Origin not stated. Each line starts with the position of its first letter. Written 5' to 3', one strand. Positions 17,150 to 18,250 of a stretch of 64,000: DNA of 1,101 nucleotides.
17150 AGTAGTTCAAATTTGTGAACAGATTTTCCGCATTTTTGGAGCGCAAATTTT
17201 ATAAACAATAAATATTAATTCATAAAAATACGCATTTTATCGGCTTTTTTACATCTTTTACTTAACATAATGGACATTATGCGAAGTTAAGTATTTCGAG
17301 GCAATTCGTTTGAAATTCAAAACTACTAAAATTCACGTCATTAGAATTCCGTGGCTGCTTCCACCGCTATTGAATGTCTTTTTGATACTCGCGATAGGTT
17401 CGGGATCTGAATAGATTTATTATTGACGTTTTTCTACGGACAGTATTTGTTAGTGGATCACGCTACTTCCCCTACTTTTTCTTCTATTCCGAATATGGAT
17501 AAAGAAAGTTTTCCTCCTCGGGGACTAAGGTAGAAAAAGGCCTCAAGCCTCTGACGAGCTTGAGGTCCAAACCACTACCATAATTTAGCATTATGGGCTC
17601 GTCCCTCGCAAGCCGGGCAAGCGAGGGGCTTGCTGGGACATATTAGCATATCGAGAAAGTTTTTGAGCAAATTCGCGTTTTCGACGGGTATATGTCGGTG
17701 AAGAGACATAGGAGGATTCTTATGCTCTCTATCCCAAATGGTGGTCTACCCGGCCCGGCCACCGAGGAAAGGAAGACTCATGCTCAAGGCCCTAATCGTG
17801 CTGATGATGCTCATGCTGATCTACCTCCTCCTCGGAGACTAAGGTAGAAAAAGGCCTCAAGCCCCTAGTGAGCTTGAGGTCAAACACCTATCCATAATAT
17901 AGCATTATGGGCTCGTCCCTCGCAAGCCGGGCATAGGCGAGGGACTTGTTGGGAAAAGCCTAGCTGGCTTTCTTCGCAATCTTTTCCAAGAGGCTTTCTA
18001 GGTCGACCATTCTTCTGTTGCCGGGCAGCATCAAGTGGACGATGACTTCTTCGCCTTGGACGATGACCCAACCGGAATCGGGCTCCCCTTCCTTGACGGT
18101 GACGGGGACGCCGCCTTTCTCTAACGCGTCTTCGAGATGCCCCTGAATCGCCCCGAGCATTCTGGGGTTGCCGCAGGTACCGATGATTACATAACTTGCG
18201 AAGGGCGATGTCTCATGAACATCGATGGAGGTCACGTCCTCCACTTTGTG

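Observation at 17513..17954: Duplicated ~126-nt three-hairpin element, one copy forming the 3' end of the rsfS operon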

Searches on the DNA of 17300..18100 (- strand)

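Call 7: search_rna_families(source=window, start=17300, end=18100, threshold=evalue, max_evalue=10, show_alignments=3)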
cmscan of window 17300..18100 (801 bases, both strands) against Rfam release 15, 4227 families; matches with E-value up to 10: 2.
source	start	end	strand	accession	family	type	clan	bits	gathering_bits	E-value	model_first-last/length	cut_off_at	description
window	17810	17909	-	RF00435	ROSE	Cis-reg; thermoregulator;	-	16.6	45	9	1-94/94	no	Repression of heat shock gene expression (ROSE) element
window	17969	18046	-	RF01370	CRISPR-DR57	Gene; CRISPR;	-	14.2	39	6.9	1-37/37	no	CRISPR RNA direct repeat element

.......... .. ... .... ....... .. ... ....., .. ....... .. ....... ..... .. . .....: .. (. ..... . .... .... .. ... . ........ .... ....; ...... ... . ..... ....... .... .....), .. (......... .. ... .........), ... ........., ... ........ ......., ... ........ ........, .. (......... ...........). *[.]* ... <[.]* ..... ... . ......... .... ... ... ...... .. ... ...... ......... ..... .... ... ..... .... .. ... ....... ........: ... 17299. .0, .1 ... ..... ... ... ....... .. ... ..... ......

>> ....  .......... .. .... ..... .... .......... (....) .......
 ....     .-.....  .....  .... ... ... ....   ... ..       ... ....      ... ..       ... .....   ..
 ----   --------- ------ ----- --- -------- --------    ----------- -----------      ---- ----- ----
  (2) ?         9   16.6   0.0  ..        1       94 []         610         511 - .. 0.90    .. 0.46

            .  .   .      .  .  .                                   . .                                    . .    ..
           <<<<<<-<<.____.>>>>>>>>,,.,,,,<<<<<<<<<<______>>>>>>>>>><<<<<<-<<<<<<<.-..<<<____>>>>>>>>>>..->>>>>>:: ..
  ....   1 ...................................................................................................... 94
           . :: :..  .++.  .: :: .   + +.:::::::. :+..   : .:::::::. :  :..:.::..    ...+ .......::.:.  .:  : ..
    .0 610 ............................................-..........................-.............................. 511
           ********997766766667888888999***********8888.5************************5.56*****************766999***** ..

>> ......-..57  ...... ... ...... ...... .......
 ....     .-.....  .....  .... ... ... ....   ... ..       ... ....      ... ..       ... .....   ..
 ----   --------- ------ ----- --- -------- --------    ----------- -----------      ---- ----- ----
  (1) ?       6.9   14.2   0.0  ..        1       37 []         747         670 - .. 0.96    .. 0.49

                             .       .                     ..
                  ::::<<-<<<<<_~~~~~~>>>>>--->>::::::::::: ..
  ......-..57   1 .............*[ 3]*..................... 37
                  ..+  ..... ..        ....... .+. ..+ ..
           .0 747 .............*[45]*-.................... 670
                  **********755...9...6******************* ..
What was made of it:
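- On Any Rfam 15 family: In 17300-18100 at E<=10 there were only two chance-level hits, ROSE at 16.6 bits against a threshold of 45 and a CRISPR-DR model (call 7).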

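Call 27: build_rna_model(alignment_id=A2)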
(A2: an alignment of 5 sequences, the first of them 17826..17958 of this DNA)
Model R1 built from alignment A2 (5 sequences, 134 columns); structure: RNAalifold consensus.
model positions 133; base pairs 39; branch points 3; effective number of sequences 0.85; information 0.591 bits per position. Calibrated on 0.2 Mb of random sequence (short: E-values are rough).
structure used (alignment columns):
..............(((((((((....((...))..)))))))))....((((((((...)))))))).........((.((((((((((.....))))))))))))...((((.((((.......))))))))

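Call 28: search_with_rna_model(model_id=R1, sources=[window, L001, L002, L003, L011, L012, L015, L018, L019], max_evalue=10)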
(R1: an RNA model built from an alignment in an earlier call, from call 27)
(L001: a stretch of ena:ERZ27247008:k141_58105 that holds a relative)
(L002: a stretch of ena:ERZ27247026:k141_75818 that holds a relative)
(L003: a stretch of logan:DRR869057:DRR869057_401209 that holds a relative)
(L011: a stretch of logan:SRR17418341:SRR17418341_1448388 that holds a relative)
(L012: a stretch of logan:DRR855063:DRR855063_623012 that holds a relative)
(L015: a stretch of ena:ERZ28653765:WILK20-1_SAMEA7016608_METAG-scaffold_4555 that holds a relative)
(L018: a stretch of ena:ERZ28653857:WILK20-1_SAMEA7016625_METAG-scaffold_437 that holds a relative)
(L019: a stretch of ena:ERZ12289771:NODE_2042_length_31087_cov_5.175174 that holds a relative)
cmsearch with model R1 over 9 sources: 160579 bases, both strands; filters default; matches with E-value up to 10: 13.
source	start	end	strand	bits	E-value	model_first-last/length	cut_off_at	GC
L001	10341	10473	+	167.3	4.1e-49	1-133/133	no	0.53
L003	10342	10474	+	165.9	1.1e-48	1-133/133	no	0.52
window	17826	17958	-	160.8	4e-47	1-133/133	no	0.52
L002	10341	10473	+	160.8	4e-47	1-133/133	no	0.52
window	17512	17642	-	146.8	7.1e-43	1-133/133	no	0.55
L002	10657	10787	+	146.8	7.1e-43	1-133/133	no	0.55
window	17601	17629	+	14.5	0.016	14-44/133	no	0.76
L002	10670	10698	-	14.5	0.016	14-44/133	no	0.76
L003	10420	10447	-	12.5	0.062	78-105/133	no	0.57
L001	10420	10444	-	12.2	0.076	80-104/133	no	0.6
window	40126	40225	+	11.4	0.14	1-133/133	no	0.59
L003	10355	10385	-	11.2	0.16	14-44/133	no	0.71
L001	10354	10384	-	11.2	0.16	14-44/133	no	0.71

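Call 32: search_dna_similar(query=window:17500-17965:+, collection=plasmids, mode=distant, max_evalue=0.01)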
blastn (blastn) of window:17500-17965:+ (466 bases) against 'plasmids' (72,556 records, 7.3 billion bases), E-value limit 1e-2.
No match.

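Call 33: search_dna_similar(query=window:17500-17965:+, collection=phages, mode=distant, max_evalue=0.01)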
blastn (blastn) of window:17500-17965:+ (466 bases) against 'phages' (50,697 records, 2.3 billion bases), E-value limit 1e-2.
No match.
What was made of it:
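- Tried and rejected: blastn against plasmids and phages (calls 32, 33): nothing.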

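Call 35: search_with_rna_model(model_id=R1, sources=[L023, L024, L025, L026, L027, L028, L029, L030, L031, L032, L033, L034, L035], max_evalue=10)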
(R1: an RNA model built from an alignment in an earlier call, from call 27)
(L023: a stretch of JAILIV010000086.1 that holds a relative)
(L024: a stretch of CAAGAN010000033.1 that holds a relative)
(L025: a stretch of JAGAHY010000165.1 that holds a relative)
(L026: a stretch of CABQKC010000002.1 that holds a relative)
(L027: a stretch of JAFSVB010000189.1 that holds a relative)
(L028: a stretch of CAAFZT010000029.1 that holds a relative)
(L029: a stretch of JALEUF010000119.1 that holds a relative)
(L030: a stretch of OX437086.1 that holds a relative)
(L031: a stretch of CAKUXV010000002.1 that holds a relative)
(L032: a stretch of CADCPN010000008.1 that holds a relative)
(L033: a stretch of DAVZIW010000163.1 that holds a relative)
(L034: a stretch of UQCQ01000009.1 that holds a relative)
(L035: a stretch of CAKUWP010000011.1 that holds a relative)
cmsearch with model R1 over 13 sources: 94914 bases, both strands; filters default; matches with E-value up to 10: 0.
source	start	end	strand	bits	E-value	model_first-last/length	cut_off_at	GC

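Call 42: search_with_rna_model(model_id=R1, sources=[L036, L037, L038, L039, L040, L041, L042, L043, L044, L045, L046, L047, L048, L049, L050, L051, L052, L053, L054, L055, L056], max_evalue=1)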
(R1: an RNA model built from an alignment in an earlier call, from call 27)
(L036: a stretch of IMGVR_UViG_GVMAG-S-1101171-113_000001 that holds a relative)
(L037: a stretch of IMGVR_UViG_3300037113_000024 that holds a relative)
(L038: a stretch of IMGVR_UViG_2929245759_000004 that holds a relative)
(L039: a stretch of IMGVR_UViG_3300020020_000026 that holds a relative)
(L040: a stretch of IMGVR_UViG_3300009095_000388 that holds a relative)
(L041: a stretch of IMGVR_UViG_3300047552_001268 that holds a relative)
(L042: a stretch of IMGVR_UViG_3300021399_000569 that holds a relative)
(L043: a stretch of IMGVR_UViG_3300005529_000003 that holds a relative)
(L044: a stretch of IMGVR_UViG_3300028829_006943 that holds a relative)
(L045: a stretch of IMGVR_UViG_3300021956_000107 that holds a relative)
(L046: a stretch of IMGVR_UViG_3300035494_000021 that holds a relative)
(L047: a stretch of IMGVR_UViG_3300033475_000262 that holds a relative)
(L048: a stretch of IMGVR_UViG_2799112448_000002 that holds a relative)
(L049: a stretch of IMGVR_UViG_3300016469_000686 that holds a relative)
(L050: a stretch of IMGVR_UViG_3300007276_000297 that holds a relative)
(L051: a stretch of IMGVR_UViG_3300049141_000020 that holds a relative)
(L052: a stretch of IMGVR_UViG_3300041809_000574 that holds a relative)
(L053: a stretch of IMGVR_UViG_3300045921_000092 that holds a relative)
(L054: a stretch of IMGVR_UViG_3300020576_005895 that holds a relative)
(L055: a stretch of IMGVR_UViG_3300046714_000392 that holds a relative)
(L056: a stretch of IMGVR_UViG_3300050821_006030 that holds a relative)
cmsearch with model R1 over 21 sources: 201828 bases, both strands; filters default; matches with E-value up to 1: 0.
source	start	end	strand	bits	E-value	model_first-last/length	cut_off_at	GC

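Call 71: build_rna_model(alignment_id=A4, structure=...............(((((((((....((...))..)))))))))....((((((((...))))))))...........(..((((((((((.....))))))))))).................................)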
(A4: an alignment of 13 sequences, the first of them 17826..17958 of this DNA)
Model R2 built from alignment A4 (13 sequences, 142 columns); structure: as given.
model positions 134; base pairs 30; branch points 2; effective number of sequences 1.32; information 0.591 bits per position. Calibrated on 0.2 Mb of random sequence (short: E-values are rough).
structure used (alignment columns):
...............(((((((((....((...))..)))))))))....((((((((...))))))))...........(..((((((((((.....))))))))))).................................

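Call 72: search_with_rna_model(model_id=R2, source=window, filters=off, max_evalue=10)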
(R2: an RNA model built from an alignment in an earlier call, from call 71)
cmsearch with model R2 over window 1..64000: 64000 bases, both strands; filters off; matches with E-value up to 10: 20.
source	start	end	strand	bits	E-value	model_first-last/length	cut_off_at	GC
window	17826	17959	-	162.9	2.3e-43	1-134/134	no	0.52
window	17512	17643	-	143.3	7.4e-38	1-134/134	no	0.55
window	17601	17629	+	14.9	0.079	15-45/134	no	0.76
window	10953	10983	+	11.6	0.67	1-134/134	no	0.55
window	17915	17945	+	11.1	0.94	15-45/134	no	0.71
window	17464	17593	+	10.8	1.1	1-134/134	no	0.42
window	50019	50124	-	9.9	2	1-134/134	no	0.53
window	46678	46809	+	9.9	2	1-134/134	no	0.42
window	17854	17879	+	9.6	2.5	80-105/134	no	0.62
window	41403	41446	+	9.3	2.9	1-134/134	no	0.36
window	27397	27469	+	9.1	3.3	1-134/134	no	0.48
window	41647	41680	-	8.9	3.8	1-134/134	no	0.53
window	4330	4365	+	8.4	5.4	1-134/134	no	0.28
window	46973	47018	-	8.2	6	1-134/134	no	0.46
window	34902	34960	-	8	6.7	1-134/134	no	0.59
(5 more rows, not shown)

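Call 73: search_with_rna_model(model_id=R2, sources=[L011, L012, L015, L018, L019, L023, L024, L025, L026, L027, L028, L029, L030, L031, L032, L033, L034, L035, L001, L003], max_evalue=10)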
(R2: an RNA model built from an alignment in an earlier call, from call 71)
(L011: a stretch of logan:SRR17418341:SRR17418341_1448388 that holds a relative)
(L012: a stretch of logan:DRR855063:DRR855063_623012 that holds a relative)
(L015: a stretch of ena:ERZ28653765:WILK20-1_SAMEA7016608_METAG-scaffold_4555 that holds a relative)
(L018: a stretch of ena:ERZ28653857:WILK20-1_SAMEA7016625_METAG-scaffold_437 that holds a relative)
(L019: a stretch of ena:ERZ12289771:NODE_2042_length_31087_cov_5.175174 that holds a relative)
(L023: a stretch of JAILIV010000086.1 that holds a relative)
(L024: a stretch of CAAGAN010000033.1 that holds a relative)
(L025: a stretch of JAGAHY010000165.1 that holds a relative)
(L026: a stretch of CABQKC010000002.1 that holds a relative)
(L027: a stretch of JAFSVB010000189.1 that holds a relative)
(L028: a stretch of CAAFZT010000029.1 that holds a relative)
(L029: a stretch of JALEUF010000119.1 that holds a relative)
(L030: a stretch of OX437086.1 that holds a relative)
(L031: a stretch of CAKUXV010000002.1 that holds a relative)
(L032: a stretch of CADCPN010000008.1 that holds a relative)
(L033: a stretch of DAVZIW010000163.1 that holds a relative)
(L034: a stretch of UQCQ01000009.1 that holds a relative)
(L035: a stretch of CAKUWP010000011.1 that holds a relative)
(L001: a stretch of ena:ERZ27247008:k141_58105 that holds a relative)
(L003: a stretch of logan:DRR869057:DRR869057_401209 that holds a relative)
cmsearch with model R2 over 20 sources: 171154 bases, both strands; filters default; matches with E-value up to 10: 11.
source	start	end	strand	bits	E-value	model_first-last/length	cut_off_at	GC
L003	10341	10474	+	164.6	2.1e-43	1-134/134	no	0.52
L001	10340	10473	+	162.8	6.7e-43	1-134/134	no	0.53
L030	2717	2887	-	13.2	0.62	1-134/134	no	0.38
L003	10420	10447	-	12.7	0.88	79-106/134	no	0.57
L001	10420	10445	-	11.6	1.8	80-105/134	no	0.62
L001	10354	10384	-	11.1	2.5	15-45/134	no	0.71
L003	10355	10385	-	11.1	2.5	15-45/134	no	0.71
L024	5225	5276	-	10.9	2.8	1-134/134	no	0.31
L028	4825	4890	+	9.6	6.5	1-134/134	no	0.42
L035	4326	4391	-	9.6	6.6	1-134/134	no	0.44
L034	6612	6677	+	9.2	8.5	1-134/134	no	0.44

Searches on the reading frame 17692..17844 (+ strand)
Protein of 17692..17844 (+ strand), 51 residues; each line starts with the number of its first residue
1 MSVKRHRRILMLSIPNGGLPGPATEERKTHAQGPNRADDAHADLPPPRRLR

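Call 29: search_protein_families(library=pfam, proteins=[window:17692-17844:+], max_evalue=1)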
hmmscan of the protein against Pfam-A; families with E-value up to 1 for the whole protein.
seq(51 aa): 0 families

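Call 30: search_protein_families(library=ncbifam, proteins=[window:17692-17844:+], max_evalue=1)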
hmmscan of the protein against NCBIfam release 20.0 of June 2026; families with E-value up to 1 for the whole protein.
seq(51 aa): 0 families
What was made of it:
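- On Type I toxin-antitoxin system: There is no Pfam or NCBIfam hit (calls 29, 30).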
